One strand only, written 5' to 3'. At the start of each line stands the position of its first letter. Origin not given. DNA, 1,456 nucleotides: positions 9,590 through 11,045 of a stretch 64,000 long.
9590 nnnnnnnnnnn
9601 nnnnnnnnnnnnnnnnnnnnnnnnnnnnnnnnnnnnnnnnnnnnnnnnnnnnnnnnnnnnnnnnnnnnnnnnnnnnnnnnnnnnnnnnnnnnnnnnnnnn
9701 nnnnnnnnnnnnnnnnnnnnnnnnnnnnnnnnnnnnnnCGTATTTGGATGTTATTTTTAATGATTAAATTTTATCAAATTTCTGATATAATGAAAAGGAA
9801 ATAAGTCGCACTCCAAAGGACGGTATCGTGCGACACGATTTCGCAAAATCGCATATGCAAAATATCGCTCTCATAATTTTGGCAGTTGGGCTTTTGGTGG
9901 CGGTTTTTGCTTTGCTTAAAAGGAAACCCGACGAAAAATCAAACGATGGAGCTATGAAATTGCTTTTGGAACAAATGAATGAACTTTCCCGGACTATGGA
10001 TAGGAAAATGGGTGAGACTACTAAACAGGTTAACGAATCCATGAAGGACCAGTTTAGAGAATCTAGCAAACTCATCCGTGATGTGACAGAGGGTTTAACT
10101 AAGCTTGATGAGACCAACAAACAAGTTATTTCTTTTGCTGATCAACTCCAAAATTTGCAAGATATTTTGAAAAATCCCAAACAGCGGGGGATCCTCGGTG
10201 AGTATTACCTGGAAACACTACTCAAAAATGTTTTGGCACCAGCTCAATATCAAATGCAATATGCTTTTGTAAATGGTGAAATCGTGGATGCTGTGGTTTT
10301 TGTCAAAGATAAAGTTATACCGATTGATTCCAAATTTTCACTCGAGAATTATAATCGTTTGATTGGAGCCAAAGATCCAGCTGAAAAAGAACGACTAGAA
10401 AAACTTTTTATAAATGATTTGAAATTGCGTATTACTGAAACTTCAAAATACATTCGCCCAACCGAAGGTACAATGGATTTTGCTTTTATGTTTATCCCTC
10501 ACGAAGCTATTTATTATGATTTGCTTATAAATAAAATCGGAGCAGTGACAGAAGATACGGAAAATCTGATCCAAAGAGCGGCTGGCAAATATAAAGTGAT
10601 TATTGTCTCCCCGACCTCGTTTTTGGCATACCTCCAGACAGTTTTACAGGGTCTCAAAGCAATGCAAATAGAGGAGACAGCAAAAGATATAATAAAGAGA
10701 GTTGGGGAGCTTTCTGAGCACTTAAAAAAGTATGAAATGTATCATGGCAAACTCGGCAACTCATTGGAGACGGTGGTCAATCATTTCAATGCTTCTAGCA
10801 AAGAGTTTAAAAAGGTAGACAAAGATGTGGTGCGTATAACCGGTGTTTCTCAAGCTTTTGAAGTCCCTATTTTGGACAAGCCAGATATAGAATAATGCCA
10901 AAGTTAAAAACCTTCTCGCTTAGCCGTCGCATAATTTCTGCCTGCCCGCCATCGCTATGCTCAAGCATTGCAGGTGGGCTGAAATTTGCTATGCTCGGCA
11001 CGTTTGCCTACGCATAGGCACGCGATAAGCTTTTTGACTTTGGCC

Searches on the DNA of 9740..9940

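Call 10: search_rna_families(source=window, start=9740, end=9940, threshold=evalue, max_evalue=10)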
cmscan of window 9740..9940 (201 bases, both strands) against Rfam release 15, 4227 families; matches with E-value up to 10: 11.
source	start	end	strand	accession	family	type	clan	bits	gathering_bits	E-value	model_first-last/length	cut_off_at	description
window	9753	9790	+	RF01159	snoU18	Gene; snRNA; snoRNA; CD-box;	CL00047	17.3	47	1.5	34-71/71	no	Small nucleolar RNA U18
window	9759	9847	+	RF02414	rli60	Gene; sRNA;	-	17.3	60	5.6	1-191/191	no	Listeria sRNA rli60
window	9752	9857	+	RF02982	gltS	Cis-reg;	-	16.8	47.5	5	1-105/105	no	gltS RNA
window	9776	9812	+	RF02751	ES036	Gene; sRNA;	-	15.4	37.6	1.5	1-43/43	no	ES036 (CssrF) sRNA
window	9753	9821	+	RF00526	snoMe28S-U3344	Gene; snRNA; snoRNA; CD-box;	-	15.2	50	5.3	1-83/83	no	Small nucleolar RNA Me28S-U3344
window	9878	9940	+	RF00174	Cobalamin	Cis-reg; riboswitch;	CL00101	13.8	31.5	0.12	1-64/189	3'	Cobalamin riboswitch aptamer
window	9834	9867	-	RF03803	MIR1886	Gene; miRNA;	-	13.7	62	4.7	1-52/52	no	MIR1886 microRNA precursor family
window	9755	9820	+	RF00592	SNORD78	Gene; snRNA; snoRNA; CD-box;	CL00051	13.5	38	4.6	1-65/65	no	Small nucleolar RNA SNORD78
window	9756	9822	+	RF01125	sR4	Gene; snRNA; snoRNA; CD-box;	-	11.7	50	2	1-56/56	no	Small nucleolar RNA sR4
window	9775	9787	+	RF01201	snR40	Gene; snRNA; snoRNA; CD-box;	CL00054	11.5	50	5.4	81-93/93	no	Small nucleolar RNA snR40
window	9766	9873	-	RF01431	snoR135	Gene; snRNA; snoRNA; HACA-box;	-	11.2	45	6.1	1-143/143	no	small nucleolar RNA snoR135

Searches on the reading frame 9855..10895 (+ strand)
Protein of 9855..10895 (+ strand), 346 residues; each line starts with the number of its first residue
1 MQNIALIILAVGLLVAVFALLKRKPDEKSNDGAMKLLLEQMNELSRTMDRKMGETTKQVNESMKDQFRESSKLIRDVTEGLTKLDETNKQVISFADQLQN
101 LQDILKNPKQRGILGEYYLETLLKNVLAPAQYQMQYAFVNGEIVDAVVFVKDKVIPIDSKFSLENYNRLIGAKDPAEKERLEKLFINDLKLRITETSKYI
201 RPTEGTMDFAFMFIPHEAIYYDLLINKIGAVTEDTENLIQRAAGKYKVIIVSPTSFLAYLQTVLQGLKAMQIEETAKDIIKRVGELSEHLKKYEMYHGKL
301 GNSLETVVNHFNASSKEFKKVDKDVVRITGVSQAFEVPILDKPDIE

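Call 12: search_protein_families(library=pfam, proteins=[window:9855-10895:+])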
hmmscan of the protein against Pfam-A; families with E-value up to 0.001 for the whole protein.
window:9855-10895:+ (346 aa): 1 family
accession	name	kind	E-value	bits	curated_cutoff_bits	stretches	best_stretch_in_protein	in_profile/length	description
PF02646.22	RmuC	-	4e-52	177.6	26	1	40-319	2-271/291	RmuC family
